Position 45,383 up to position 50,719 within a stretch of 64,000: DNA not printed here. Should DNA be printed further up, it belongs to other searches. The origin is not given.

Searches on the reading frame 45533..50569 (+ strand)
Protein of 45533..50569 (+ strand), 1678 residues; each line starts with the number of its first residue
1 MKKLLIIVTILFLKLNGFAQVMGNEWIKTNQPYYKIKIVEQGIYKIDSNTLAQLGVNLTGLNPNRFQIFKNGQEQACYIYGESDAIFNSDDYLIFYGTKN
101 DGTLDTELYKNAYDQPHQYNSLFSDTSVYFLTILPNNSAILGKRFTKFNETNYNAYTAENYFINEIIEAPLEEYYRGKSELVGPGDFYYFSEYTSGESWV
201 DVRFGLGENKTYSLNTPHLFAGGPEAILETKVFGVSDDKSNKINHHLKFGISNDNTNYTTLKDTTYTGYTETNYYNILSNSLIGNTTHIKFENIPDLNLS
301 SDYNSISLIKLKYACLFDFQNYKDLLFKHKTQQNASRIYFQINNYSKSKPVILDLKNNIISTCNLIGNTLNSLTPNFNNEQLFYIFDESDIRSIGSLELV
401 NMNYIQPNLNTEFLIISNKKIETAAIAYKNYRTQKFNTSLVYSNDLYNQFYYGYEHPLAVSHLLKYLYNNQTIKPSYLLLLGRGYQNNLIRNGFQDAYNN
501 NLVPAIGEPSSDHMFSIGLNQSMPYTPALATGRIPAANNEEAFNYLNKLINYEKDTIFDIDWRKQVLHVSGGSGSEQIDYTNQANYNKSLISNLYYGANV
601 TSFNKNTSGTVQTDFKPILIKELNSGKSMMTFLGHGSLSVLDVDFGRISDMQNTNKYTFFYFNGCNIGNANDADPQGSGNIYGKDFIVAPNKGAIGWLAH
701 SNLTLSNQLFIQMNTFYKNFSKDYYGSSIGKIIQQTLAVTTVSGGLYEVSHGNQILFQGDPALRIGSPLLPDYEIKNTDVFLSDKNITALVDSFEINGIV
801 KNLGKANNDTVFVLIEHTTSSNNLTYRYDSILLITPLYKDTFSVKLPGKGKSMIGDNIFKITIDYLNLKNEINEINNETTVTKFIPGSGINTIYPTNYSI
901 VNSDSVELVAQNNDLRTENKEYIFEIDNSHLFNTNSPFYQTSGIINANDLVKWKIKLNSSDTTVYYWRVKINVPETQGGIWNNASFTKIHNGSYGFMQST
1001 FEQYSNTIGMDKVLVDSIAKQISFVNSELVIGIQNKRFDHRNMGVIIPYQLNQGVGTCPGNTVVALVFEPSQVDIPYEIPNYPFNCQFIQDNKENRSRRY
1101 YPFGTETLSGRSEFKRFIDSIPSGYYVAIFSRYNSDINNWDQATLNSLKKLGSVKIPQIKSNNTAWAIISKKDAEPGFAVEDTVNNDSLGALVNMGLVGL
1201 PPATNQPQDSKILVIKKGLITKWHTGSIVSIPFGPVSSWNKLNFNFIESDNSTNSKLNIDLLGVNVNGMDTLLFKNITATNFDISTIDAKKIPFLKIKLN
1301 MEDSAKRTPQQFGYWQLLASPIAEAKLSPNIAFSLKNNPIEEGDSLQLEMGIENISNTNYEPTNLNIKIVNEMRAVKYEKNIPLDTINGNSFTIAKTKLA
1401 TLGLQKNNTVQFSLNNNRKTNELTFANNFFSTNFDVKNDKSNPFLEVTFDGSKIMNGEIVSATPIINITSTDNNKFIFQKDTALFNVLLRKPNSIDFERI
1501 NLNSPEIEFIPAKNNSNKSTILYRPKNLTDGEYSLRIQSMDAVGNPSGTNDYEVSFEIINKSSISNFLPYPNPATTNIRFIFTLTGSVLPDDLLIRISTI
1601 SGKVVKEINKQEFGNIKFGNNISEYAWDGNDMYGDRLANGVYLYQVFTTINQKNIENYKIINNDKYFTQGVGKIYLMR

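Call 52: search_protein_families(library=pfam, proteins=[window:45533-50569:+], max_evalue=0.001)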
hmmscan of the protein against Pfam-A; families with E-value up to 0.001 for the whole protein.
window:45533-50569:+ (1678 aa): 2 families
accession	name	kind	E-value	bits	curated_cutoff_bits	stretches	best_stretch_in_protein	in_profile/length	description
PF01364.23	Peptidase_C25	-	9.4e-54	183.5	23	1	413-765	1-374/374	Peptidase family C25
PF15711.10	ILEI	-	3.1e-08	34.4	27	1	1094-1173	14-89/90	Interleukin-like EMT inducer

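Call 54: search_protein_families(library=ncbifam, proteins=[window:45533-50569:+], max_evalue=0.001)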
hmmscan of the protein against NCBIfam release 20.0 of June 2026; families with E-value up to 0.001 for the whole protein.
window:45533-50569:+ (1678 aa): 2 families
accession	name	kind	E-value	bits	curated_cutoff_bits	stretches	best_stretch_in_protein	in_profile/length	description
NF052324.1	PorU_rel_Nterm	equivalog_domain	1.6e-198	661.8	450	1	5-877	3-879/879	putative type IX secretion system sortase PorU2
NF033707.1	T9SS_sortase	equivalog_domain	7.2e-71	239.1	420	2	30-802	4-770/1095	type IX secretion system sortase PorU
